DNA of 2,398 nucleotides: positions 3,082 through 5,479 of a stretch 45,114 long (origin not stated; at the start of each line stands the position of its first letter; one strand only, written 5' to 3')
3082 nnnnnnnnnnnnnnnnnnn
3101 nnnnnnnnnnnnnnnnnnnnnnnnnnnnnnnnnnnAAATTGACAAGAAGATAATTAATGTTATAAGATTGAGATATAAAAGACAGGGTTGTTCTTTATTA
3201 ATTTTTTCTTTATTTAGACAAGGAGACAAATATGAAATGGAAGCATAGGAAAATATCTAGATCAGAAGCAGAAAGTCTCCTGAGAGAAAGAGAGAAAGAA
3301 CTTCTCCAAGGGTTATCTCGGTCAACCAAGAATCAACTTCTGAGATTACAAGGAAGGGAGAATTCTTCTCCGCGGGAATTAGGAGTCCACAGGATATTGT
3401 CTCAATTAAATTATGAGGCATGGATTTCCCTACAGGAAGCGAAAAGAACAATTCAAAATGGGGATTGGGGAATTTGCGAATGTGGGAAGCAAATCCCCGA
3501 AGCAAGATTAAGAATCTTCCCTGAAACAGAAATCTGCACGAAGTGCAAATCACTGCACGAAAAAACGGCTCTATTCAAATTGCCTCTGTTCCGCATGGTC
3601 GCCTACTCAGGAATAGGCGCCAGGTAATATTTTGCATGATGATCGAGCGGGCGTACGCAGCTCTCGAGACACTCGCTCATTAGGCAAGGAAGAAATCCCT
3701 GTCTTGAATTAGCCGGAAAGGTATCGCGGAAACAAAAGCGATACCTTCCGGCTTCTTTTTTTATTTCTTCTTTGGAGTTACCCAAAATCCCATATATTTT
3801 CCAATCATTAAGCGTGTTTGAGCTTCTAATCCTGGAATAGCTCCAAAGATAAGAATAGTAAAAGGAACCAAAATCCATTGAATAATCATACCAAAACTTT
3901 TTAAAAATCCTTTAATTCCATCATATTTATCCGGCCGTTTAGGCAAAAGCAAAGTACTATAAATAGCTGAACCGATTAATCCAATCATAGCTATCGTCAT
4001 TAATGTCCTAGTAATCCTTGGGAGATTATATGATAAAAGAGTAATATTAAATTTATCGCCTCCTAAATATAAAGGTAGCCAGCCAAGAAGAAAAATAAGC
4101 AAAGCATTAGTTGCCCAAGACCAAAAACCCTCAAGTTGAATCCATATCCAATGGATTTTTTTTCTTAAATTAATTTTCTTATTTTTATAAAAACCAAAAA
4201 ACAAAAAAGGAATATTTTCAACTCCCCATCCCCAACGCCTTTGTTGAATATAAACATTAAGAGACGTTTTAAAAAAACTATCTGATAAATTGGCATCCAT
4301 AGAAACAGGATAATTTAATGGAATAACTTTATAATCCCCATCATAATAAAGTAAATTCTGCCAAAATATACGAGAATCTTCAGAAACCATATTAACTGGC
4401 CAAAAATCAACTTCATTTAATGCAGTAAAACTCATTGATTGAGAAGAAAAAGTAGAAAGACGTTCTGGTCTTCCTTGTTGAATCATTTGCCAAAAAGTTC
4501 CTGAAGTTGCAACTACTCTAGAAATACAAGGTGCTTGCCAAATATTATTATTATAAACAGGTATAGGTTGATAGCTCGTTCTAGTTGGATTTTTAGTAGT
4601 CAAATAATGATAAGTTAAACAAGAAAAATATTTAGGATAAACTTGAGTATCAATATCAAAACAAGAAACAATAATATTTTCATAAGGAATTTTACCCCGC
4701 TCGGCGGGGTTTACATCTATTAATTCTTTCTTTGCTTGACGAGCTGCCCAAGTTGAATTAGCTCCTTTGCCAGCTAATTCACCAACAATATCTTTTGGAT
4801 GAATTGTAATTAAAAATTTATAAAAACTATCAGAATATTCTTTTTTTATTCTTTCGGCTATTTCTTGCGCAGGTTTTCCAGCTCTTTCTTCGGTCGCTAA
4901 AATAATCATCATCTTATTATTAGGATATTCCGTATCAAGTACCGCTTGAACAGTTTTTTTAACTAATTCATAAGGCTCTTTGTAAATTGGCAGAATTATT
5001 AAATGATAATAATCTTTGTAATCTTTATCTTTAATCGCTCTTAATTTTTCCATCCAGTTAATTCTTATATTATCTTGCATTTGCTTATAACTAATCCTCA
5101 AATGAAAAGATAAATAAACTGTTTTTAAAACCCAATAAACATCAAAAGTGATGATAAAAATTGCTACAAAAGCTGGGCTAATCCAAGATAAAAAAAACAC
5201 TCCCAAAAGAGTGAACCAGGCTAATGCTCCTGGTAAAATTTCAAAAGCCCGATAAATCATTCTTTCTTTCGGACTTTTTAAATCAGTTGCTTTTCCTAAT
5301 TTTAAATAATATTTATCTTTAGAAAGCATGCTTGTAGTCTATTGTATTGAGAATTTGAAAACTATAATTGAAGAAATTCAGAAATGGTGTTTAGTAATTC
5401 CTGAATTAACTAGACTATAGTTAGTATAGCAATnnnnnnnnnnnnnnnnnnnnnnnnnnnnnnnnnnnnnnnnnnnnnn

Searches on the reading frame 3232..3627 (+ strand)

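Call 7: search_protein_families(library=pfam, proteins=[window:3232-3627:+], max_evalue=0.001)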
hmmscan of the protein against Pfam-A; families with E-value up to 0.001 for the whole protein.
window:3232-3627:+ (131 aa): 1 family
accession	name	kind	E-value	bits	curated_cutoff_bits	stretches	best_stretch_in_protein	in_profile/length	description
PF01258.23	zf-dskA_traR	-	2.6e-07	30.9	24.9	1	83-111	8-36/36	Prokaryotic dksA/traR C4-type zinc finger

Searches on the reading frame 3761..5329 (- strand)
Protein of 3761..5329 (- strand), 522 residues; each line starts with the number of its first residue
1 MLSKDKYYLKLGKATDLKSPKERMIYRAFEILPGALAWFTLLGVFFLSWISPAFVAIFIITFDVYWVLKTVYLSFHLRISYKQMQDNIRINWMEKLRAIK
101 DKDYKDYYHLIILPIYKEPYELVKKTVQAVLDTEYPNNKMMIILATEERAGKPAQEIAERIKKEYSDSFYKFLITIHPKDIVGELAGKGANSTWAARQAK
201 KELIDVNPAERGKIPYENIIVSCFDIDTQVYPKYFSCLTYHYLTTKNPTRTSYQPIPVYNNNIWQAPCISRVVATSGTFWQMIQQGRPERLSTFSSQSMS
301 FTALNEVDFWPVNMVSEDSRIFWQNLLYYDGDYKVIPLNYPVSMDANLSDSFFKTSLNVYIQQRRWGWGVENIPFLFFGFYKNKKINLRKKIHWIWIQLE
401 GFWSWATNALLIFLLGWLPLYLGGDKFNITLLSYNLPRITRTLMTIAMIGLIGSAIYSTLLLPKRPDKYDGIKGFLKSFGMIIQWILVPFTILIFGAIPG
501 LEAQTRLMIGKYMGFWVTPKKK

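Call 5: search_protein_families(library=pfam, proteins=[window:3761-5329:-], max_evalue=0.01)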
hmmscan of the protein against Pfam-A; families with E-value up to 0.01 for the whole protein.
window:3761-5329:- (522 aa): 0 families

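Call 38: find_homologous_proteins(query=window:3761-5329:-, max_evalue=1e-10)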
Query window:3761-5329:- (522 aa): 5857 proteins with E <= 1e-10 among 8000 candidates; the best 120 are listed.
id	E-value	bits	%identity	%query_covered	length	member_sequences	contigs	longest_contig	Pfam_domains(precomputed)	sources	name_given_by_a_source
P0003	0.0e+0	1207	100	100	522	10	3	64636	-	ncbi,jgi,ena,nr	ncbi:MAG: glycosyltransferase family 2 protein [Patescibacteria group bacterium]|nr:glycosyltransfer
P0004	0.0e+0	1077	87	100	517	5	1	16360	-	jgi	-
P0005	0.0e+0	1075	88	100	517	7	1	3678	-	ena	-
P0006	0.0e+0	1031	84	100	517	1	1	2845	-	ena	-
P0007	0.0e+0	1021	83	100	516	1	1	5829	-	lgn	-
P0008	4.4e-298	1007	83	100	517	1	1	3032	-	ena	-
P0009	1.2e-275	933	74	100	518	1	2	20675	-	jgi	jgi:cellulose synthase/poly-beta-1,6-N-acetylglucosamine synthase-like glycosyltransferase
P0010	1.5e-274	930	74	100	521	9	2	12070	-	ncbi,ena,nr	ncbi:glycosyltransferase family 2 protein [Patescibacteria group bacterium]|nr:glycosyltransferase f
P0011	3.9e-273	925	76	100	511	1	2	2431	-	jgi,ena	-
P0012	2.4e-272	922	73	100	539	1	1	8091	PF13632.13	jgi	jgi:hypothetical protein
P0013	5.5e-272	921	73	100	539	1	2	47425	PF13632.13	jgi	jgi:hypothetical protein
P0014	3.7e-271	918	74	100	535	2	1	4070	-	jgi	jgi:cellulose synthase/poly-beta-1,6-N-acetylglucosamine synthase-like glycosyltransferase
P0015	2.0e-269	913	74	100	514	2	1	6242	PF13632.13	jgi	-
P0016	2.5e-268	909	74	100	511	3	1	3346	-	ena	-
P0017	7.2e-268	908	73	97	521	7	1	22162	-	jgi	-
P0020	2.5e-267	906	74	100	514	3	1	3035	PF13632.13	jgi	-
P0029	4.9e-264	895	73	100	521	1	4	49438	PF13632.13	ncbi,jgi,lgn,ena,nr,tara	ncbi:MAG: hypothetical protein CMI55_04165 [Parcubacteria group bacterium]|nr:hypothetical protein [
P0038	5.9e-261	885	72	100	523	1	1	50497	PF13632.13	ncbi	-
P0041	6.6e-260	881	71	100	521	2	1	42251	PF13632.13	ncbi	-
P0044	1.1e-258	877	70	100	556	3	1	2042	PF13632.13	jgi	-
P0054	7.7e-256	868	70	100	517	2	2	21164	PF13632.13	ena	-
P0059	1.3e-253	861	70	100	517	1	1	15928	PF13632.13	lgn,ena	-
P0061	4.5e-253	859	70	99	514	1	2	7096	PF13632.13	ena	-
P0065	4.9e-252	855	70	100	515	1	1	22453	PF13632.13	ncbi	-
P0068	2.7e-251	853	71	100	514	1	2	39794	PF13632.13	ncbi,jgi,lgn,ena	-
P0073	1.0e-249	848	69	100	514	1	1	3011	PF13632.13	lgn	-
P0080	2.8e-242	823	66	100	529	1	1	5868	PF13632.13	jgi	-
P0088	1.7e-229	781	64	99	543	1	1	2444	PF13632.13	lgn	-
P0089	8.2e-229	779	64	99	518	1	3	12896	PF13632.13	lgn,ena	-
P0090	5.1e-228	776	64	99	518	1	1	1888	PF13632.13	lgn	-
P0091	1.9e-224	764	62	99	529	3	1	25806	PF13632.13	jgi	jgi:cellulose synthase/poly-beta-1,6-N-acetylglucosamine synthase-like glycosyltransferase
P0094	7.7e-223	759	62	99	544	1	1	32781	PF13632.13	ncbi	ncbi:MAG: glycosyltransferase family 2 protein [bacterium]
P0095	2.8e-222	757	62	99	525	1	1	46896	PF13632.13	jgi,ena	-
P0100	1.5e-219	748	61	99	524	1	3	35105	PF13632.13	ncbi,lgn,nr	ncbi:MAG: glycosyltransferase family 2 protein [Candidatus Portnoybacteria bacterium]|nr:glycosyltra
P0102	5.4e-219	746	62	99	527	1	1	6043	PF13632.13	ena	-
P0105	1.7e-218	745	61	100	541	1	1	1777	PF13632.13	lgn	-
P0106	4.3e-218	743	61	100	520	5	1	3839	PF13632.13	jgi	-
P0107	5.0e-218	743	62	99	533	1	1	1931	PF13632.13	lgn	-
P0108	6.5e-218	743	61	99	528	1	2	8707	PF13632.13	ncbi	-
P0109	8.6e-218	742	60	99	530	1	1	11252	PF13632.13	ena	-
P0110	9.6e-218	742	61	99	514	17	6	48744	PF13632.13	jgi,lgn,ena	-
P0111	1.1e-217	742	62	99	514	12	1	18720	PF13632.13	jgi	-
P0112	2.4e-217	741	59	99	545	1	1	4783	PF13632.13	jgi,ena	-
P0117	4.7e-216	737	62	99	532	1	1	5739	PF13632.13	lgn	-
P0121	4.3e-215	733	61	99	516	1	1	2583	PF13632.13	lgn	-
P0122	4.5e-215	733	61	99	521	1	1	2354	PF13632.13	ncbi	-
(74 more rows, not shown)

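Call 39: find_encoding_contigs(protein=P0004, flank=10000, max_places=3)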
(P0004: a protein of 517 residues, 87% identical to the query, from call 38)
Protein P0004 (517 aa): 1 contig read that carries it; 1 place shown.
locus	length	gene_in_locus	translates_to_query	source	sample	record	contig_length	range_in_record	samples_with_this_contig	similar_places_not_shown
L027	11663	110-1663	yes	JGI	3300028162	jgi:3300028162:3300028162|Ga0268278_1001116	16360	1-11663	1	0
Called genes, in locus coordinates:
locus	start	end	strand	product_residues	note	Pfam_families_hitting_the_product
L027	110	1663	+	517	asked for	-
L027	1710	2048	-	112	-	PF01258:zf-dskA_traR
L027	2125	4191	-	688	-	PF17191:RecG_wedge, PF01336:tRNA_anti-codon (weak), PF00176:SNF2-rel_dom, PF04851:ResIII, PF00270:DEAD, PF00271:Helicase_C, PF22590:Cas3-like_C_2 (weak), PF19833:RecG_dom3_C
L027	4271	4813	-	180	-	-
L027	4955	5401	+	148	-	-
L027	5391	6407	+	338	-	PF08501:Shikimate_dh_N (weak), PF01488:Shikimate_DH, PF03435:Sacchrp_dh_NADP (weak)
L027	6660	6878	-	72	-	-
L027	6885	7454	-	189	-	PF01510:Amidase_2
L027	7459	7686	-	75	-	-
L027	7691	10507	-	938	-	-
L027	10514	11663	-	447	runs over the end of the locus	PF01476:LysM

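Call 40: find_encoding_contigs(protein=P0007, flank=10000, max_places=3)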
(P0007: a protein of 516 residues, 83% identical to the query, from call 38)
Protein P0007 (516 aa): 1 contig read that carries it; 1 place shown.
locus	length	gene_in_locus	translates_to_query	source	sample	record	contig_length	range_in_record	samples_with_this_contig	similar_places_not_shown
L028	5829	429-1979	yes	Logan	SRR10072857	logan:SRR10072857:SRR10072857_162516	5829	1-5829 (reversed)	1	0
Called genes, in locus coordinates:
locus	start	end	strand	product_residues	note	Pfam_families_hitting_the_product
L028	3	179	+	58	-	?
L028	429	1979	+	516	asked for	-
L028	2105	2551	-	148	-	PF01258:zf-dskA_traR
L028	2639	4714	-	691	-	PF17191:RecG_wedge, PF01336:tRNA_anti-codon (weak), PF04851:ResIII, PF00176:SNF2-rel_dom, PF00270:DEAD, PF00271:Helicase_C, PF22590:Cas3-like_C_2 (weak), PF19833:RecG_dom3_C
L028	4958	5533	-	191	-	-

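Call 41: find_encoding_contigs(protein=P0009, flank=10000, max_places=3)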
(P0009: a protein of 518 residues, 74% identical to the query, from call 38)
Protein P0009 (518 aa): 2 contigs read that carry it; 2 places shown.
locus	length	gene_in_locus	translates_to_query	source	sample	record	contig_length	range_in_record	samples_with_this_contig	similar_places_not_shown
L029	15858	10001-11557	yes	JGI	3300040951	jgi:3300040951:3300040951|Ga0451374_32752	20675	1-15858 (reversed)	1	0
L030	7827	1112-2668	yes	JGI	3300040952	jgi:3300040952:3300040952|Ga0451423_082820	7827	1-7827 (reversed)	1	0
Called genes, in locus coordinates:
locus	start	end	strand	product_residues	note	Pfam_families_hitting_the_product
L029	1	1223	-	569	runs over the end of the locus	PF12229:PG_binding_4, PF04294:VanW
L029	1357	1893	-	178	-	PF00011:HSP20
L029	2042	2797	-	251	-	PF13367:PrsW-protease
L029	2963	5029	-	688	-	PF00133:tRNA-synt_1, PF01406:tRNA-synt_1e (faint), PF09334:tRNA-synt_1g, PF13603:tRNA-synt_1_2 (weak), PF09334:tRNA-synt_1g, PF00133:tRNA-synt_1, PF08264:Anticodon_1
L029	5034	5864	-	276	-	PF04321:RmlD_sub_bind, PF01370:Epimerase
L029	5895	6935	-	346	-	PF00814:TsaD, PF22521:HypF_C_2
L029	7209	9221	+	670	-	PF01839:FG-GAP (faint), PF14885:GHL15, PF13517:FG-GAP_3 (faint)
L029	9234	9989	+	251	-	-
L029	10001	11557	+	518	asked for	-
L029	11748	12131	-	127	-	PF01258:zf-dskA_traR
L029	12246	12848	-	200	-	PF00271:Helicase_C, PF22590:Cas3-like_C_2 (weak), PF19833:RecG_dom3_C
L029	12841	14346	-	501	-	PF17191:RecG_wedge, PF01336:tRNA_anti-codon, PF04851:ResIII, PF00270:DEAD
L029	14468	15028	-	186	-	-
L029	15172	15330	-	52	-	-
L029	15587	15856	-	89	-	?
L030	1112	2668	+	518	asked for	-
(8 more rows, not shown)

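Call 57: search_protein_families(library=ncbifam, proteins=[window:3761-5329:-], max_evalue=0.01)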
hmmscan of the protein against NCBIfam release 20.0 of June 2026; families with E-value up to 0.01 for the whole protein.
window:3761-5329:- (522 aa): 1 family
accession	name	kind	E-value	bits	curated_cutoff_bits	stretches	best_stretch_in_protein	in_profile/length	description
NF003958.0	PRK05454.2-1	equivalog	0.0044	15.2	419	1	20-132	18-132/704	glucans biosynthesis glucosyltransferase MdoH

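Call 78: find_encoding_contigs(protein=window:3761-5329:-, flank=4000, max_places=10)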
Protein window:3761-5329:- (522 aa): 6 contigs read that carry it; 3 places shown.
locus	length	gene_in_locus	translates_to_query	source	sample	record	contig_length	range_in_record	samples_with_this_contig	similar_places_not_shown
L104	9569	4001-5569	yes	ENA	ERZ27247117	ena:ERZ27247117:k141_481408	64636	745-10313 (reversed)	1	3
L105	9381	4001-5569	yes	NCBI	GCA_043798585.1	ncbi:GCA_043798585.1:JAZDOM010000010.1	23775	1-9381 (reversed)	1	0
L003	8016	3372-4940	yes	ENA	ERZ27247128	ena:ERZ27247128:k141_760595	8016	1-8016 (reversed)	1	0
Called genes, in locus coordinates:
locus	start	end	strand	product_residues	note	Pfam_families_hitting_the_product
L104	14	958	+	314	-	PF14088:DUF4268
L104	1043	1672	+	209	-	PF01936:NYN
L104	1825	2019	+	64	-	-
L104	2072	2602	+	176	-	-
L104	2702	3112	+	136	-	-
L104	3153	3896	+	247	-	PF00561:Abhydrolase_1, PF12146:Hydrolase_4 (faint), PF12697:Abhydrolase_6 (weak)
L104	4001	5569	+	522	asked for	-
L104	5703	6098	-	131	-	PF01258:zf-dskA_traR (weak)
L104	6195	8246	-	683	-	PF17191:RecG_wedge, PF01336:tRNA_anti-codon (faint), PF04851:ResIII, PF00176:SNF2-rel_dom, PF00270:DEAD, PF00271:Helicase_C, PF22590:Cas3-like_C_2 (weak), PF19833:RecG_dom3_C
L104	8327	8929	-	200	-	PF20794:bPH_7 (weak)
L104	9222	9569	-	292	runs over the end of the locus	-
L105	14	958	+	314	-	PF14088:DUF4268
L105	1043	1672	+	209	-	PF01936:NYN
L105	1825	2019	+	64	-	-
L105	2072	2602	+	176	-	-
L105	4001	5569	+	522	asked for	-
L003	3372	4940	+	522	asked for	-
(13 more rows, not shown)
